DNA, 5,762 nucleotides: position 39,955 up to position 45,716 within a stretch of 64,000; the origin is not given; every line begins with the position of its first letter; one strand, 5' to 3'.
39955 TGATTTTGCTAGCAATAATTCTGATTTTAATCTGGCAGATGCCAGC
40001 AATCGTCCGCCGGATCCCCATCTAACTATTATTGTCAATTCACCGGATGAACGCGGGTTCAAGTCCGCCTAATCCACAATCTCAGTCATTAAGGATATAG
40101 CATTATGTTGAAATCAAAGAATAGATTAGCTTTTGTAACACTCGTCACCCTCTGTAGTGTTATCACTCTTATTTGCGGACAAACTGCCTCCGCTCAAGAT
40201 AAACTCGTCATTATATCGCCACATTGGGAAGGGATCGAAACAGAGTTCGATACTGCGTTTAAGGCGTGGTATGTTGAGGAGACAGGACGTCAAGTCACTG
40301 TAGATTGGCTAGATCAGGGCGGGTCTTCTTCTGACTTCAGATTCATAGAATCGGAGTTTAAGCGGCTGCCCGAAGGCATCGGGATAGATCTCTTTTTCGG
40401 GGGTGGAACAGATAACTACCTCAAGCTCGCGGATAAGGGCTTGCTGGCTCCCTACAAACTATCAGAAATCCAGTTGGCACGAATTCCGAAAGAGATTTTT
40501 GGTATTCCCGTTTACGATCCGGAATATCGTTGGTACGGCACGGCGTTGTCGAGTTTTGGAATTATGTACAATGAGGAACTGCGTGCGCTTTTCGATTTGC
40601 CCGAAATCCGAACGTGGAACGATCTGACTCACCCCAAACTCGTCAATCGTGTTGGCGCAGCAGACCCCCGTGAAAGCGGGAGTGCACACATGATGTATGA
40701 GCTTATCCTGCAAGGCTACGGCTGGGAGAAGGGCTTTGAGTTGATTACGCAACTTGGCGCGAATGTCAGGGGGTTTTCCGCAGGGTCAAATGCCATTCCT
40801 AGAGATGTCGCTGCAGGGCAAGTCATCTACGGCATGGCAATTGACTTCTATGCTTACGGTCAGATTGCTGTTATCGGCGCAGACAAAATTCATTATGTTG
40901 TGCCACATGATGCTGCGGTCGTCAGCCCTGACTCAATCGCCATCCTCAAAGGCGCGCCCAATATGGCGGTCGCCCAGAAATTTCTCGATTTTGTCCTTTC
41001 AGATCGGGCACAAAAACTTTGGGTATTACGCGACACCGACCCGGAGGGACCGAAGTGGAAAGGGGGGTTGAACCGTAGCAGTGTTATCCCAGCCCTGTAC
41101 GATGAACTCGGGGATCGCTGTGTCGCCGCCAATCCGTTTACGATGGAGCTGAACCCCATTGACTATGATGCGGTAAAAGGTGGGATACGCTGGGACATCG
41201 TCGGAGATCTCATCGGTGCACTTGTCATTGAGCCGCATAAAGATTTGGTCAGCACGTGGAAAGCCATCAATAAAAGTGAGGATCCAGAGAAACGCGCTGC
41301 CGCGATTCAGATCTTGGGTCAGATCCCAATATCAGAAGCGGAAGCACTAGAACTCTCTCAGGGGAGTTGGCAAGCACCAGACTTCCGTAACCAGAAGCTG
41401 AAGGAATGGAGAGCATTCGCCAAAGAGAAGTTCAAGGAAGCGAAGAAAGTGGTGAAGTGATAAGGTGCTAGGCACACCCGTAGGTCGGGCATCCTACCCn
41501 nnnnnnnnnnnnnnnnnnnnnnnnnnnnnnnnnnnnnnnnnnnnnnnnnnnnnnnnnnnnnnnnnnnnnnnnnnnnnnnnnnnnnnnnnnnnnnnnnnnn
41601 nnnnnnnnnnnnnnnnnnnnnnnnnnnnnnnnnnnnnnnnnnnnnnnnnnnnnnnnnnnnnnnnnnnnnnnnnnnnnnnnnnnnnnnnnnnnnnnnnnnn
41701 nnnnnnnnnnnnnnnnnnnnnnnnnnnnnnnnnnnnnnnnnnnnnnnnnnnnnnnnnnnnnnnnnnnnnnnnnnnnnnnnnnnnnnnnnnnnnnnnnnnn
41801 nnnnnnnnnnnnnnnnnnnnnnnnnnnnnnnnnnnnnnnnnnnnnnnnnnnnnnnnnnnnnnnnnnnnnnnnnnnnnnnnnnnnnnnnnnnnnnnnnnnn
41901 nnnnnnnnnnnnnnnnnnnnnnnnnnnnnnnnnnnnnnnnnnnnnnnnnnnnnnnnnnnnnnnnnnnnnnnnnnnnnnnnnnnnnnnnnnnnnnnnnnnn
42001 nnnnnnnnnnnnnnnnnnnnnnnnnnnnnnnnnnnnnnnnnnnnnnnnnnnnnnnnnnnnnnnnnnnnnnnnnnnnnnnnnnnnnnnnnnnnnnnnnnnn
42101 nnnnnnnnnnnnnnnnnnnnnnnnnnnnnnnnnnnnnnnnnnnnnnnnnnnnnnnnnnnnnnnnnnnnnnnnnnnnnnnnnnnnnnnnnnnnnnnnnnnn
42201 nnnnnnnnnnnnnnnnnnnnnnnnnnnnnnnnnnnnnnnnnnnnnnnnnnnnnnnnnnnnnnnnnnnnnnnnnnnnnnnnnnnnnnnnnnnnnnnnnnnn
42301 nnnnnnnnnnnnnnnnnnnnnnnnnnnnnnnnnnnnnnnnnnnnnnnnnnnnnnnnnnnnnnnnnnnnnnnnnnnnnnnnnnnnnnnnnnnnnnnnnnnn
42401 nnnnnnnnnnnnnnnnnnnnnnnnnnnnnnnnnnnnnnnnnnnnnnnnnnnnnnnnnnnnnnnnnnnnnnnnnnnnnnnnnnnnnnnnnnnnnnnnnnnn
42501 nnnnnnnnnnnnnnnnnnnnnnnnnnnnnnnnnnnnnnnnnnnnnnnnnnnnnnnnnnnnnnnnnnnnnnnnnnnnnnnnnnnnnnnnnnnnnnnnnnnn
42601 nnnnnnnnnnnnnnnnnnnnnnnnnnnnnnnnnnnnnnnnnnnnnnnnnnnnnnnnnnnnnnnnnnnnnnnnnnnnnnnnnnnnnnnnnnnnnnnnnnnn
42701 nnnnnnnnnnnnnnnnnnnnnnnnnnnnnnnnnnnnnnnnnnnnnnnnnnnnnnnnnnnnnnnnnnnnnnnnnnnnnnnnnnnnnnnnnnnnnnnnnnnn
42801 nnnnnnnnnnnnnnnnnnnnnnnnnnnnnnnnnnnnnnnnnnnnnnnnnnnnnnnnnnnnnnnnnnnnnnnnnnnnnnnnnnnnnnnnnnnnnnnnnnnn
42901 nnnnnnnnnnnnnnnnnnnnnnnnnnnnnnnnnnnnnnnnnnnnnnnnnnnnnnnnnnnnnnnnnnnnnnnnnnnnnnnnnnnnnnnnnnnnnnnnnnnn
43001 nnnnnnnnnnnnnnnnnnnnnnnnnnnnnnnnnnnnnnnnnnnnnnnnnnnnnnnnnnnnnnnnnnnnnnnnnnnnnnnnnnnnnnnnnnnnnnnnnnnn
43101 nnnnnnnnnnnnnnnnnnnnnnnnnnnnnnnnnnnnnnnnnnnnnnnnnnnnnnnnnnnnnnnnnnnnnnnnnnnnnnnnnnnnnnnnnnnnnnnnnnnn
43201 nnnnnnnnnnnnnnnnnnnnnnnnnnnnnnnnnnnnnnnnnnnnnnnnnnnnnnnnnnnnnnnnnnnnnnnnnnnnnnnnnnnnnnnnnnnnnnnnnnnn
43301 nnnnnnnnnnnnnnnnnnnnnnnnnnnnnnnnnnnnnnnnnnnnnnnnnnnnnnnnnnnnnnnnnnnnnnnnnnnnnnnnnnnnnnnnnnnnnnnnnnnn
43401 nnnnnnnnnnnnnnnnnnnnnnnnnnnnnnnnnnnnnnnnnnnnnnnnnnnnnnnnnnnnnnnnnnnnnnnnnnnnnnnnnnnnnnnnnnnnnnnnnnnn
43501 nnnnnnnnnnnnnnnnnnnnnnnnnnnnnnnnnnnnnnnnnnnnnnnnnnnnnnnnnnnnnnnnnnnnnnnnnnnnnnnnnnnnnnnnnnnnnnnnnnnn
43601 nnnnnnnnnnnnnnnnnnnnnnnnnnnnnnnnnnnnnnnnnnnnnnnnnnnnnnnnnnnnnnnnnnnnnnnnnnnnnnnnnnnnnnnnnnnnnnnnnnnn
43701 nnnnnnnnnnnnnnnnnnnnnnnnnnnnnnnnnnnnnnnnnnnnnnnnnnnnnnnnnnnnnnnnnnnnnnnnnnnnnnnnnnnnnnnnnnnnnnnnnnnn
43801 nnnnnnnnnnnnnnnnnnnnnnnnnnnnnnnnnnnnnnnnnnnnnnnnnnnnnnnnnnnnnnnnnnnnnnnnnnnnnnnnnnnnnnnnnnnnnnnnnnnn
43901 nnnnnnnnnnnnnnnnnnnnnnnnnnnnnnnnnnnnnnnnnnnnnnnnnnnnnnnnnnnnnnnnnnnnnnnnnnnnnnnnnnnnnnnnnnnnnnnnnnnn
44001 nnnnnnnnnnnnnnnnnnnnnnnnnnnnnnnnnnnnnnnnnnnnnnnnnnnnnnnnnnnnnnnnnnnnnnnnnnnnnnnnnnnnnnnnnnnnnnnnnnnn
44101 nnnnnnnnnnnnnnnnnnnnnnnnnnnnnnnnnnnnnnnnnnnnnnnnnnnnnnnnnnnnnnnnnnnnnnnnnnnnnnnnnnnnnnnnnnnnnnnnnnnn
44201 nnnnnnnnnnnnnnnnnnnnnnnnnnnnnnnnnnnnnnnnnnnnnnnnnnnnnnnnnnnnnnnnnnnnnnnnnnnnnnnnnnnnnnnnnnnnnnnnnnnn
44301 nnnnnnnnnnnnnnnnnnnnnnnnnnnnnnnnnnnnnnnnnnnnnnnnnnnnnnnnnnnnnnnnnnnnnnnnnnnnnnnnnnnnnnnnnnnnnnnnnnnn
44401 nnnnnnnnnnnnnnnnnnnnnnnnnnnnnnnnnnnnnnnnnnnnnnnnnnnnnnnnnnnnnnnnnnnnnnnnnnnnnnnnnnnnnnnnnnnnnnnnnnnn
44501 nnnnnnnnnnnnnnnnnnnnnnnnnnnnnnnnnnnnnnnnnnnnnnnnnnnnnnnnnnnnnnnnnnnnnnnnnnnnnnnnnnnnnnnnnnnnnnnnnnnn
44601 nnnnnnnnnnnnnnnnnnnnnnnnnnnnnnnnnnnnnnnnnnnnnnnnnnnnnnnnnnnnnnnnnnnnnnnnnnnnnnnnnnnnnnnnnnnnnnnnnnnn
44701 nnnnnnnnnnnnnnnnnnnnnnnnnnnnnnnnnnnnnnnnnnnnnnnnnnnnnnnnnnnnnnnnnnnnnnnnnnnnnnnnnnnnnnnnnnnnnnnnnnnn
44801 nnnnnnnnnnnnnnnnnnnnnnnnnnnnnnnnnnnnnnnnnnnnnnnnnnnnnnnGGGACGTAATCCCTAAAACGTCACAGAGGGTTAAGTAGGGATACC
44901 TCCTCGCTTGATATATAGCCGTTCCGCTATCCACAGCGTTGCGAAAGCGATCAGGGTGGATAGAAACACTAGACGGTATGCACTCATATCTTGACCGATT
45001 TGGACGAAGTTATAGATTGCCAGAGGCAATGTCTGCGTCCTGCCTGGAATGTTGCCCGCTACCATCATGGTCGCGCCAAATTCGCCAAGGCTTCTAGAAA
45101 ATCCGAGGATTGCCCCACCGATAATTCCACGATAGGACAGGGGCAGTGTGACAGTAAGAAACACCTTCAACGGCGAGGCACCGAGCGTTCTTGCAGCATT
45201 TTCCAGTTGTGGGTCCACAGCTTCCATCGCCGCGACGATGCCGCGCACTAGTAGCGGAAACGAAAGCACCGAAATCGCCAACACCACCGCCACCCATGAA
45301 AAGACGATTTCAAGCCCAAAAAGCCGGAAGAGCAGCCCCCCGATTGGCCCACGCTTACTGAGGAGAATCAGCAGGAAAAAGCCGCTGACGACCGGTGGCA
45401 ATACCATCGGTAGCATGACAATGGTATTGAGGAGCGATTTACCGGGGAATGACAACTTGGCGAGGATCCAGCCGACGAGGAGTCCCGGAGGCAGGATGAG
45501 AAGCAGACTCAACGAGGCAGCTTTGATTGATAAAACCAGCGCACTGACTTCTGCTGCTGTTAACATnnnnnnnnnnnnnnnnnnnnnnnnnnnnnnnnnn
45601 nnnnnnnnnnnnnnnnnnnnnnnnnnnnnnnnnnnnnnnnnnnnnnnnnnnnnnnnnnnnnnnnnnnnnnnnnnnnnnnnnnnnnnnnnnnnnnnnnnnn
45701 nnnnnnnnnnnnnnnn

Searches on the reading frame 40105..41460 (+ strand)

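Call 45: search_protein_families(library=pfam, proteins=[window:40105-41460:+], max_evalue=0.0001)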
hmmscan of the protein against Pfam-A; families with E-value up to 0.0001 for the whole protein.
window:40105-41460:+ (451 aa): 4 families
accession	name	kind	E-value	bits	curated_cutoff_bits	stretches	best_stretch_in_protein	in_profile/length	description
PF13343.11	SBP_bac_6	-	9.1e-24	84.7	24.6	1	105-307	21-212/245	Bacterial extracellular solute-binding protein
PF13416.11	SBP_bac_8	-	1.4e-14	55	27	1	98-307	44-253/279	Bacterial extracellular solute-binding protein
PF01547.30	SBP_bac_1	-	5.9e-12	46.6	26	1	51-304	13-307/307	Bacterial extracellular solute-binding protein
PF13531.11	SBP_bac_11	-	8.4e-12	45.8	25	1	167-306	92-221/227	Bacterial extracellular solute-binding protein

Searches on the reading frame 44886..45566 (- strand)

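Call 45: search_protein_families(library=pfam, proteins=[window:44886-45566:-], max_evalue=0.0001)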
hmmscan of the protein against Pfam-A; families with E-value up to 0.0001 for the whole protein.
window:44886-45566:- (226 aa): 1 family
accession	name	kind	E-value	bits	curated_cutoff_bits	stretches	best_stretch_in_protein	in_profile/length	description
PF00528.27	BPD_transp_1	-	3e-16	60.1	26.4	1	28-215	1-176/184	Binding-protein-dependent transport system inner membrane component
